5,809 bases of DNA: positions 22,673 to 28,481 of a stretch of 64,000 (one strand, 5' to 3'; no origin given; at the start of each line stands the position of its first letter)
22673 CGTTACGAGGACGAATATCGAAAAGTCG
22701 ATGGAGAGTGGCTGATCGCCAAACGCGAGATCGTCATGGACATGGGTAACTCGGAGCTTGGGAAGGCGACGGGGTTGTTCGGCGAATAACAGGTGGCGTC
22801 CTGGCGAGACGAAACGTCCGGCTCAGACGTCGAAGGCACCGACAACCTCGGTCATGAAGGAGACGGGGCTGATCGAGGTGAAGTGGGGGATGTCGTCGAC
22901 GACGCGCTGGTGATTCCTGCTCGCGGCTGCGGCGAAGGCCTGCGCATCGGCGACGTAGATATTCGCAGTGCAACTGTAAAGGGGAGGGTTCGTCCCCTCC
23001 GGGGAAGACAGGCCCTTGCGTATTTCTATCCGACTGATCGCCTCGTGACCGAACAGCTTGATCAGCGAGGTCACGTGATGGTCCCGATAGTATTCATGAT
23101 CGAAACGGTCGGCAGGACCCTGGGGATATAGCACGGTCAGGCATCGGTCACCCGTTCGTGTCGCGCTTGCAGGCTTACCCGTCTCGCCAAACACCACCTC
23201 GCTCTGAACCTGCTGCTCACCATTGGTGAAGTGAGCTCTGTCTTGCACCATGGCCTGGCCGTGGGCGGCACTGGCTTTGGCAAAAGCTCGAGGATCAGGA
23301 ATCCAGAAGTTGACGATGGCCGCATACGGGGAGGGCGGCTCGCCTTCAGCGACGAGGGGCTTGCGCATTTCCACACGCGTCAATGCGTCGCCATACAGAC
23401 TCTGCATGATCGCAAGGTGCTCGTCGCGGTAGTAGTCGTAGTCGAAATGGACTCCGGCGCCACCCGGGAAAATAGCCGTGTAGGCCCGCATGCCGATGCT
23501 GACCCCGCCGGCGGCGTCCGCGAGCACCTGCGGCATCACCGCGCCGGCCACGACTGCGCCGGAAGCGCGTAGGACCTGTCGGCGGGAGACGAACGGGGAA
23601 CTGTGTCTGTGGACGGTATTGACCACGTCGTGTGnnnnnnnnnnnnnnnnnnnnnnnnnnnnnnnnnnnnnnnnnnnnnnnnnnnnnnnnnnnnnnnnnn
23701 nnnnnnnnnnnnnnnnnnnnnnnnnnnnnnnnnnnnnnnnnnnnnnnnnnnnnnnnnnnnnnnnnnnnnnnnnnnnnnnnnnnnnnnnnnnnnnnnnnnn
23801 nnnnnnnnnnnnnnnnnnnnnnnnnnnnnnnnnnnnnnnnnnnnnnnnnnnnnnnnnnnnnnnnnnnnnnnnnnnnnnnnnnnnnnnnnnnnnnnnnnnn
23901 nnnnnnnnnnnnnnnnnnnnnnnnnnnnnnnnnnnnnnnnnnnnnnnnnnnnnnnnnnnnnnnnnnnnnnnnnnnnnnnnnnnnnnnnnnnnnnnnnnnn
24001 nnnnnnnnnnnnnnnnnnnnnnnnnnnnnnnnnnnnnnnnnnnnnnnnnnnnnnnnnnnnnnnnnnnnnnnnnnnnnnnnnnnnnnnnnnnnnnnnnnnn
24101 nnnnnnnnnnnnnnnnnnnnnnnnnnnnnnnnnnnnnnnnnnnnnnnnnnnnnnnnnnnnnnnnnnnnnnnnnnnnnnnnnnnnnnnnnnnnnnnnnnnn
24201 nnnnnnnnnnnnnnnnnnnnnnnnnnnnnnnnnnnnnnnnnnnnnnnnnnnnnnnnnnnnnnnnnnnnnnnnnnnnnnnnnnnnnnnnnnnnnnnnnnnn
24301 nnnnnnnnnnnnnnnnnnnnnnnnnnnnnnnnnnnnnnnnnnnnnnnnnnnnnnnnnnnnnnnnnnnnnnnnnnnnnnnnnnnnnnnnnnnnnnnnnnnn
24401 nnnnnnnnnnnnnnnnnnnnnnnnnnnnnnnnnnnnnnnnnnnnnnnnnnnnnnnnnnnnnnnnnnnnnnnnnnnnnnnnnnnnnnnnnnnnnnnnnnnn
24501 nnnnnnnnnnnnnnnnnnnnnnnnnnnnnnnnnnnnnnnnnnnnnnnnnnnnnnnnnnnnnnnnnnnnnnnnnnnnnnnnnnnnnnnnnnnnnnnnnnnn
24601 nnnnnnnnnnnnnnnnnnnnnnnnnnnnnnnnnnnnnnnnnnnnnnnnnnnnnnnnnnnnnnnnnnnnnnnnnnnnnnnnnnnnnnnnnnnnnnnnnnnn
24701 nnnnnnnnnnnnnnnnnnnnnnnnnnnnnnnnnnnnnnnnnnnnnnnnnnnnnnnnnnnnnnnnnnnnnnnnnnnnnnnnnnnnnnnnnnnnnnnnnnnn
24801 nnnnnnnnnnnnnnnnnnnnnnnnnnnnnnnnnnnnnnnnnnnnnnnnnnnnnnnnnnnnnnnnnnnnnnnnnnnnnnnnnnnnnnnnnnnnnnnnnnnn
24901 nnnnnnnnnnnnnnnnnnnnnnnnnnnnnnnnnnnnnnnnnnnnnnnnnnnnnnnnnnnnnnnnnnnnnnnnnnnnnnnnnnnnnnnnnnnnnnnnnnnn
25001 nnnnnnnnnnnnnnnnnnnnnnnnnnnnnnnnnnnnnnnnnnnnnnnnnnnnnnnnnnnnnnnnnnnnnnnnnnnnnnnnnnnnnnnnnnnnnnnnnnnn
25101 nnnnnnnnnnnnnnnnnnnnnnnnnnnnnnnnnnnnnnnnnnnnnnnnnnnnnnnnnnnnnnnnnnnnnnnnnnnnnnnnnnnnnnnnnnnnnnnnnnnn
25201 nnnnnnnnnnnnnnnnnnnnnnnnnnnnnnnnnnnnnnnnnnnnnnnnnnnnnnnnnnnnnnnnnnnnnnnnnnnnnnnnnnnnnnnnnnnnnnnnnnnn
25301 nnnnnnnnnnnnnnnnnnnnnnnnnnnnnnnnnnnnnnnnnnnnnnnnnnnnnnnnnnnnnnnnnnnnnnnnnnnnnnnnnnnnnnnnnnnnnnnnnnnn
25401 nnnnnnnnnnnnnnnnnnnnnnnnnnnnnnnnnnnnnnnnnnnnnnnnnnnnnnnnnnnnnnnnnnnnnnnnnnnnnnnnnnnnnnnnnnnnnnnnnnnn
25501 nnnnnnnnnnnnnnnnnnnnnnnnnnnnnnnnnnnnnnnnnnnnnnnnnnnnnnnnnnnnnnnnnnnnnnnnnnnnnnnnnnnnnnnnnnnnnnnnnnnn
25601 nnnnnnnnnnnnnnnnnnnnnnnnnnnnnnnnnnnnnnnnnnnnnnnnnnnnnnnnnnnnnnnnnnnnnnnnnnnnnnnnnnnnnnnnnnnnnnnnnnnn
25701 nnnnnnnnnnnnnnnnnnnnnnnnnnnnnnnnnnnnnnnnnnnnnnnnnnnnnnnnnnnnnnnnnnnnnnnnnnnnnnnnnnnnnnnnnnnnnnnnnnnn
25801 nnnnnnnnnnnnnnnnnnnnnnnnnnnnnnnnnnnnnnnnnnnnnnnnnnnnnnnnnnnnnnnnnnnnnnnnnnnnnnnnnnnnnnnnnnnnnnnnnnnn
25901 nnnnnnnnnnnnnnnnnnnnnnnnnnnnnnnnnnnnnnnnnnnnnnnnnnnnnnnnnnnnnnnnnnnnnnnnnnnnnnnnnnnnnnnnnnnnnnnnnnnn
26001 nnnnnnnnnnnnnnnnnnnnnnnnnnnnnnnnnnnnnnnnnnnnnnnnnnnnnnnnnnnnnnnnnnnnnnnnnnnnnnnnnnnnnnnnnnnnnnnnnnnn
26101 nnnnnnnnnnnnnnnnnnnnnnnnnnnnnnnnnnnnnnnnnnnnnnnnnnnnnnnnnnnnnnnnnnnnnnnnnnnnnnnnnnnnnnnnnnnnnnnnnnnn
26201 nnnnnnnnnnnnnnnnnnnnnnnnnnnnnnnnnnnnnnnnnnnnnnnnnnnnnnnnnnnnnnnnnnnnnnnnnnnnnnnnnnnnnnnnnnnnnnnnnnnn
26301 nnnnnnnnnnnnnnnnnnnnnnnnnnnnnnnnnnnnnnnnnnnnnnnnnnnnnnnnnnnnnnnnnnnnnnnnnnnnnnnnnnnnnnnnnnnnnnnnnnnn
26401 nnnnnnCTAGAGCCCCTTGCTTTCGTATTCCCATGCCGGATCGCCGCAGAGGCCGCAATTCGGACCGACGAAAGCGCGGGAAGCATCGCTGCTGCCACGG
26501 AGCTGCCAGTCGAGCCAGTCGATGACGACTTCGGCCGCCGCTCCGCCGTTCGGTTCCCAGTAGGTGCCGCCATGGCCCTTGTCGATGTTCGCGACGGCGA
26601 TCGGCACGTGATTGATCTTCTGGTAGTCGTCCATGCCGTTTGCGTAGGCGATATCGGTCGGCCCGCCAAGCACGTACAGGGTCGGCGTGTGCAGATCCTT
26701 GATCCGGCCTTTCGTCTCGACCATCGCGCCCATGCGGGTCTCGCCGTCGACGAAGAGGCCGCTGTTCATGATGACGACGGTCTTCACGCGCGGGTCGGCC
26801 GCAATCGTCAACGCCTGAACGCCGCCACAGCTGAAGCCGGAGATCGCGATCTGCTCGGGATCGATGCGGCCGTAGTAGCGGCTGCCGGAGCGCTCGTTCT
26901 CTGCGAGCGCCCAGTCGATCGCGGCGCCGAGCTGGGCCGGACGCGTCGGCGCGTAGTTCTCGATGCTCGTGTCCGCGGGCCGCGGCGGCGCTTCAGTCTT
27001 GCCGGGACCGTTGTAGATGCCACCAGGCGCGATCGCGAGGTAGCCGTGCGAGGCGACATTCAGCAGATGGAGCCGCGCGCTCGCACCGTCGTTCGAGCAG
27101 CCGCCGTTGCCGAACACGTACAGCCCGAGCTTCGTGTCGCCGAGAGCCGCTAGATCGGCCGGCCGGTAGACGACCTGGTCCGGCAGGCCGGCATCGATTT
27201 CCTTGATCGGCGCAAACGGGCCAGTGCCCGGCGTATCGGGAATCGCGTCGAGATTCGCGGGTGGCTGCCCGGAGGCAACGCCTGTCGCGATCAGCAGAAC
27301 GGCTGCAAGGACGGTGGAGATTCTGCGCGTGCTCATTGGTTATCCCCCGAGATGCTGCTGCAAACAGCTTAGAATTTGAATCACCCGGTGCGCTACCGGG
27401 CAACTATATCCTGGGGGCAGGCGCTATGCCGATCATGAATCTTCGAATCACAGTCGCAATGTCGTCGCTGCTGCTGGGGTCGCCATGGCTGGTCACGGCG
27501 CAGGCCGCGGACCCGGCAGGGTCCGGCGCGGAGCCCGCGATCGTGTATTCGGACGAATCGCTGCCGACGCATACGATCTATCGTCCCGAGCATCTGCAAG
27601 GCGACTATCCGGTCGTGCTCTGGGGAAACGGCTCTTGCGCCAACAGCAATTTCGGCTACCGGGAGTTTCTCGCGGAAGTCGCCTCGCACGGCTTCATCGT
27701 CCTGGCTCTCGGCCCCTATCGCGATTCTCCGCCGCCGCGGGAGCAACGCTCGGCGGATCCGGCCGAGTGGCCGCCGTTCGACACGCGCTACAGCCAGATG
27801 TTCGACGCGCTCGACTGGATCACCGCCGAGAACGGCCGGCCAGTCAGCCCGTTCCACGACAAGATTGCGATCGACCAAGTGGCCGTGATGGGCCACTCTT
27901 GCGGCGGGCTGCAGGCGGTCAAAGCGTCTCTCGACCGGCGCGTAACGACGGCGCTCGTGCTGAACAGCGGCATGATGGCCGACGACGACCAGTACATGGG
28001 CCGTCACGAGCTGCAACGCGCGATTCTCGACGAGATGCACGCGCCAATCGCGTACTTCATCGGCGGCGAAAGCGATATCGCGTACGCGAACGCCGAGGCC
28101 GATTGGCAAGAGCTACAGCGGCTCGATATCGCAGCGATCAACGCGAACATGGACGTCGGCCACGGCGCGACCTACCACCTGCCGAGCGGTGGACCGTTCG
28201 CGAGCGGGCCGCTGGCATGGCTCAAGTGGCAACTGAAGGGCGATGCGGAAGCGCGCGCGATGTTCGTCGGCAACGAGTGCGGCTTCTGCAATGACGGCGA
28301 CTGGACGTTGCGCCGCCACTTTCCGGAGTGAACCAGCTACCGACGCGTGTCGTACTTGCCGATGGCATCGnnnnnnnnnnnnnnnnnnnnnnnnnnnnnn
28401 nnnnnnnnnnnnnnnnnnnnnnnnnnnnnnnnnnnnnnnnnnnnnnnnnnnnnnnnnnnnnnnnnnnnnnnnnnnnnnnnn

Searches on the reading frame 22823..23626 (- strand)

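Call 36: search_protein_families(library=pfam, proteins=[window:22823-23626:-], max_evalue=0.001)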
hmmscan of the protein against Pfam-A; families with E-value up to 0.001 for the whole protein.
window:22823-23626:- (267 aa): 2 families
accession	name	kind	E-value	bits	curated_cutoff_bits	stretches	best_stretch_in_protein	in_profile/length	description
PF07110.17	EthD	-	4e-12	47.6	22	2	63-135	10-94/96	EthD domain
PF10518.14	TAT_signal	-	0.00046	20.4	22.7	1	13-31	2-20/21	TAT (twin-arginine translocation) pathway signal sequence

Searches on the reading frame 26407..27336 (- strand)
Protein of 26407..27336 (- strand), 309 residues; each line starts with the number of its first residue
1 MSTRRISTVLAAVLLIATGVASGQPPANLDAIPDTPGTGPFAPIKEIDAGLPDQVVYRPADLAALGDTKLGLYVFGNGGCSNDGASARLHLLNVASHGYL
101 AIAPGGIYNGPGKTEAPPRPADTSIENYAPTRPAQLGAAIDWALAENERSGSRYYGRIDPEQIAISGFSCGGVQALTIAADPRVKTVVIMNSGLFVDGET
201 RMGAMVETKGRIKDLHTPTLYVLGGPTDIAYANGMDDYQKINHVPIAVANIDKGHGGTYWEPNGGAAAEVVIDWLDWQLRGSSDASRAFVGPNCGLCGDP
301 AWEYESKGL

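Call 36: search_protein_families(library=pfam, proteins=[window:26407-27336:-], max_evalue=0.001)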
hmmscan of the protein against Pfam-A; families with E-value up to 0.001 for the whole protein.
window:26407-27336:- (309 aa): 1 family
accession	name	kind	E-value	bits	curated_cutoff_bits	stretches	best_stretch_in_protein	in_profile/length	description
PF12740.14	PETase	-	0.00013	21.9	28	1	127-188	94-153/263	PET hydrolase-like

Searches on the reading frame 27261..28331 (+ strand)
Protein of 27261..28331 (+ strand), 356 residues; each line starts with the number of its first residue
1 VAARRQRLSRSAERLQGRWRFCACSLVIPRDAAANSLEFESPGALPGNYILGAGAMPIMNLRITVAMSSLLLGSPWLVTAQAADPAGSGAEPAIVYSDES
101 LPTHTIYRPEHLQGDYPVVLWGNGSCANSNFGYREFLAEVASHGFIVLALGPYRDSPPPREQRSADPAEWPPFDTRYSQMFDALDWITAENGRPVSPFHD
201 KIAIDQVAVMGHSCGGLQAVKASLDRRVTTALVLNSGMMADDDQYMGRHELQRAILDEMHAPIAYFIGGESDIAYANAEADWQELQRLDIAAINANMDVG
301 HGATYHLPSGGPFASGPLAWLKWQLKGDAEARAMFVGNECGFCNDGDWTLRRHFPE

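Call 36: search_protein_families(library=pfam, proteins=[window:27261-28331:+], max_evalue=0.001)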
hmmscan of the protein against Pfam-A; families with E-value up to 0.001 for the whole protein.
window:27261-28331:+ (356 aa): 3 families
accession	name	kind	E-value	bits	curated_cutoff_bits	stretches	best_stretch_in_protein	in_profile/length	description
PF07224.18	Chlorophyllase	-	3.2e-08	33.1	26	1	106-226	33-137/301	Chlorophyllase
PF03403.19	PAF-AH_p_II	-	2.8e-06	26.6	20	0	197-240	213-257/372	Platelet-activating factor acetylhydrolase, isoform II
PF12740.14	PETase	-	6.6e-06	26.1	28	1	140-228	77-148/263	PET hydrolase-like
